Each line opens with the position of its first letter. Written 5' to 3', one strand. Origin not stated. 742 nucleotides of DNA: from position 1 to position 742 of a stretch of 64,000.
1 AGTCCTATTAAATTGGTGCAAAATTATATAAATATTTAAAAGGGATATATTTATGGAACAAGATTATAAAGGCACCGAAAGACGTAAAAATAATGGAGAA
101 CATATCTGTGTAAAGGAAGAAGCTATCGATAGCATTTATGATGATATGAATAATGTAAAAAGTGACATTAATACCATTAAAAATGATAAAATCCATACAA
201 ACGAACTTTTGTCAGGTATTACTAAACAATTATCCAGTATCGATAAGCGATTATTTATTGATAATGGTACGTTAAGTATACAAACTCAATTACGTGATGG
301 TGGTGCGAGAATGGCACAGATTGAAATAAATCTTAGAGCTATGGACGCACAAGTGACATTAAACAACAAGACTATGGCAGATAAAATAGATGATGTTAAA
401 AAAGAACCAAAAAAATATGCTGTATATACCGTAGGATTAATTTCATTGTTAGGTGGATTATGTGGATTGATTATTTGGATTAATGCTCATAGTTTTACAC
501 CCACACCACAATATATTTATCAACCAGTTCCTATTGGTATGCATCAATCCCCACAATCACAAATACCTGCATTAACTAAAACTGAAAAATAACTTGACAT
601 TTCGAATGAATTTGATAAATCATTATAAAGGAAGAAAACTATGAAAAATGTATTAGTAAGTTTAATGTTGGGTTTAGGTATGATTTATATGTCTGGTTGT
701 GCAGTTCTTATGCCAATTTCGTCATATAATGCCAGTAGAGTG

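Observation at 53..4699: Plus-strand island with a caspase-like protease next to a tail-collar fibre protein and a lipoprotein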

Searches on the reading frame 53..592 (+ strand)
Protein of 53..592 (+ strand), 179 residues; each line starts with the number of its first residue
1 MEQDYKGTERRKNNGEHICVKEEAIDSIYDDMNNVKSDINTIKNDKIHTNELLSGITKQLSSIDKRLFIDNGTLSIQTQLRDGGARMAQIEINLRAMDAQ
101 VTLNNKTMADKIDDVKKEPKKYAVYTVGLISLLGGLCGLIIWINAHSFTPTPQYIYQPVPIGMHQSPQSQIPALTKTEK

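Call 3: search_protein_families(library=pfam, proteins=[window:53-592:+], max_evalue=0.1)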
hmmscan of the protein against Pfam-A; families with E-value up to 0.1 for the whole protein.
window:53-592:+ (179 aa): 3 families
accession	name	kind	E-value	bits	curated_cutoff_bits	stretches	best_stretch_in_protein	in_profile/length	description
PF16830.10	NBD94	-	0.00088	20.2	25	1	13-52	2-41/91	Nucleotide-Binding Domain 94 of RH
PF24318.1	DUF7490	-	0.018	15.1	27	1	72-122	19-69/106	Domain of unknown function (DUF7490)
PF23267.1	ENOX1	-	0.027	15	27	1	27-62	71-106/110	ENOX1-like domain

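Call 4: search_protein_families(library=phrogs, proteins=[window:53-592:+], max_evalue=0.01)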
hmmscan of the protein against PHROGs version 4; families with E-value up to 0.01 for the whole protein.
window:53-592:+ (179 aa): 1 family
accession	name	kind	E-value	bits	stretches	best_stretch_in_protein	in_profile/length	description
phrog_12106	-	unknown function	0.0056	17.5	0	20-67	4-53/65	-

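Call 41: search_protein_families(library=ncbifam, proteins=[window:53-592:+], max_evalue=0.1)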
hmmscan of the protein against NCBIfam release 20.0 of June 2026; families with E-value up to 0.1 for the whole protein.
window:53-592:+ (179 aa): 2 families
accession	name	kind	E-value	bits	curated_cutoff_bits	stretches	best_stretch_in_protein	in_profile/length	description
NF045487.1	ASRP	equivalog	0.051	12.2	300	1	10-115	184-286/593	archaea-specific SMC-related protein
NF002375.0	PRK01371.1-2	equivalog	0.079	13.2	137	0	19-45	71-97/137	sec-independent translocase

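Call 42: search_protein_families(library=padloc, proteins=[window:53-592:+], max_evalue=0.1)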
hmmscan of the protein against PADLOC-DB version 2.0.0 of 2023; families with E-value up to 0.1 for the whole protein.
window:53-592:+ (179 aa): 2 families
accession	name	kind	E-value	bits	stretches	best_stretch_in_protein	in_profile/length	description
PDLC00551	JetC2|JetC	-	0.0092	11.8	1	13-122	864-972/1365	DUF3584 domain; MukB-like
PDLC04663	PDC-M46B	-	0.012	12.6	1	12-118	249-349/483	-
